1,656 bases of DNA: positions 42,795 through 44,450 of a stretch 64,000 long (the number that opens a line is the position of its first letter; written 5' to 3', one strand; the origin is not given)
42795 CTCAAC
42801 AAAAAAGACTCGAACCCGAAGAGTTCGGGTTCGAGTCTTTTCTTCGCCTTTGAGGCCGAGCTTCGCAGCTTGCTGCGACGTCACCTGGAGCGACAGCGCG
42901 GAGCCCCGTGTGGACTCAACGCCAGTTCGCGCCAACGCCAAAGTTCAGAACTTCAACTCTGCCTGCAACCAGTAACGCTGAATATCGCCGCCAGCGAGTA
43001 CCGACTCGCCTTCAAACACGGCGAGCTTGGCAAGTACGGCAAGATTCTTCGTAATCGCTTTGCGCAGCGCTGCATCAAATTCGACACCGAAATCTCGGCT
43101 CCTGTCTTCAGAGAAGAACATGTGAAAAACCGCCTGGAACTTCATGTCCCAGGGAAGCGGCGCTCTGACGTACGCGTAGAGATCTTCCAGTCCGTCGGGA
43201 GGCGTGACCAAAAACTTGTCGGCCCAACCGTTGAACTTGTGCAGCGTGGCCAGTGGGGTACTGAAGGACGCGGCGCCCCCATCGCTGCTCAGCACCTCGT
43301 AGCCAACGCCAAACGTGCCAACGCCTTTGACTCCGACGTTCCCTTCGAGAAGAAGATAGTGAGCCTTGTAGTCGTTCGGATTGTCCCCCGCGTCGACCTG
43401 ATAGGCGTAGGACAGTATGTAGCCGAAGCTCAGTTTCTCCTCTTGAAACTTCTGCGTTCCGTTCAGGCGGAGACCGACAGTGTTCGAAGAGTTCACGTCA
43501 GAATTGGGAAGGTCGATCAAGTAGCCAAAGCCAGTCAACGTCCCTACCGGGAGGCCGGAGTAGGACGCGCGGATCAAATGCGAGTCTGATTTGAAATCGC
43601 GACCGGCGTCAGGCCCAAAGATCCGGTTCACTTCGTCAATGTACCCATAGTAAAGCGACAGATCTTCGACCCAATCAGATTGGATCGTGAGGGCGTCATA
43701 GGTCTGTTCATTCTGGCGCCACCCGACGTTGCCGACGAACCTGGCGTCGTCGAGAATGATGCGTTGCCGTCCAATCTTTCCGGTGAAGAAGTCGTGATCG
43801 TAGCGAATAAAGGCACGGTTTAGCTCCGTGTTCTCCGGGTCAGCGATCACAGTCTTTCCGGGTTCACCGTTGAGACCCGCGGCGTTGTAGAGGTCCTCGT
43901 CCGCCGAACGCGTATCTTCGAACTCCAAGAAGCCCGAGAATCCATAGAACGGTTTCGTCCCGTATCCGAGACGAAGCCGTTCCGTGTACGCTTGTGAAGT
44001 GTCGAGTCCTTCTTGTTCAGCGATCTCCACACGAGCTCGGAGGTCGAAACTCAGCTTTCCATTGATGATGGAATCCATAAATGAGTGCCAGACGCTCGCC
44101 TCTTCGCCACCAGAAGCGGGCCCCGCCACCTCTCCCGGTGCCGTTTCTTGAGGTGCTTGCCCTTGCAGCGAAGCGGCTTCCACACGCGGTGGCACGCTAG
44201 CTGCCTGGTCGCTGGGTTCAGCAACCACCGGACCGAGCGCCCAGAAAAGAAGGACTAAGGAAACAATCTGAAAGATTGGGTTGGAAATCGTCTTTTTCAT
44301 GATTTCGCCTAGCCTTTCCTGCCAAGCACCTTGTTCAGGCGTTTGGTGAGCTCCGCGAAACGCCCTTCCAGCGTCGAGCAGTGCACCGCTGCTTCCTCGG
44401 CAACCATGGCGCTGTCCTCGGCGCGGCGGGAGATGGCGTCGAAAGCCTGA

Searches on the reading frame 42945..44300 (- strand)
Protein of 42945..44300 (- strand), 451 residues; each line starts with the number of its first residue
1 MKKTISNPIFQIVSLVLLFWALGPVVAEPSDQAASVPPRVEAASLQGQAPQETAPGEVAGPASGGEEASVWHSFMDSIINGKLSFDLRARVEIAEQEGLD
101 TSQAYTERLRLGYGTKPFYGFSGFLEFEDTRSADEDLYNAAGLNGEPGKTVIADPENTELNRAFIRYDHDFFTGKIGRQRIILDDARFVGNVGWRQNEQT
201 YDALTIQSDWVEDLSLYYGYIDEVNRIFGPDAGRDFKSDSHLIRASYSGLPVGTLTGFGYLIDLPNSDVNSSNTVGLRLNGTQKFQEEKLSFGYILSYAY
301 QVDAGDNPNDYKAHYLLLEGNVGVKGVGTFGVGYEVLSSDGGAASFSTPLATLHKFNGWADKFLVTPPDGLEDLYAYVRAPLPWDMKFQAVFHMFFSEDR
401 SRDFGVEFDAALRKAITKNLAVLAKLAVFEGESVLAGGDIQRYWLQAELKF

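Call 9: search_protein_families(library=pfam, proteins=[window:42945-44300:-])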
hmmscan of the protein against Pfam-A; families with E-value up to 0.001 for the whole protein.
window:42945-44300:- (451 aa): 1 family
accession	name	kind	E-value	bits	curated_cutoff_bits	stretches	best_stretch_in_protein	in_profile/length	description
PF13372.12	Alginate_exp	-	2.2e-08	33.8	25.2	1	120-212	47-137/395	Alginate export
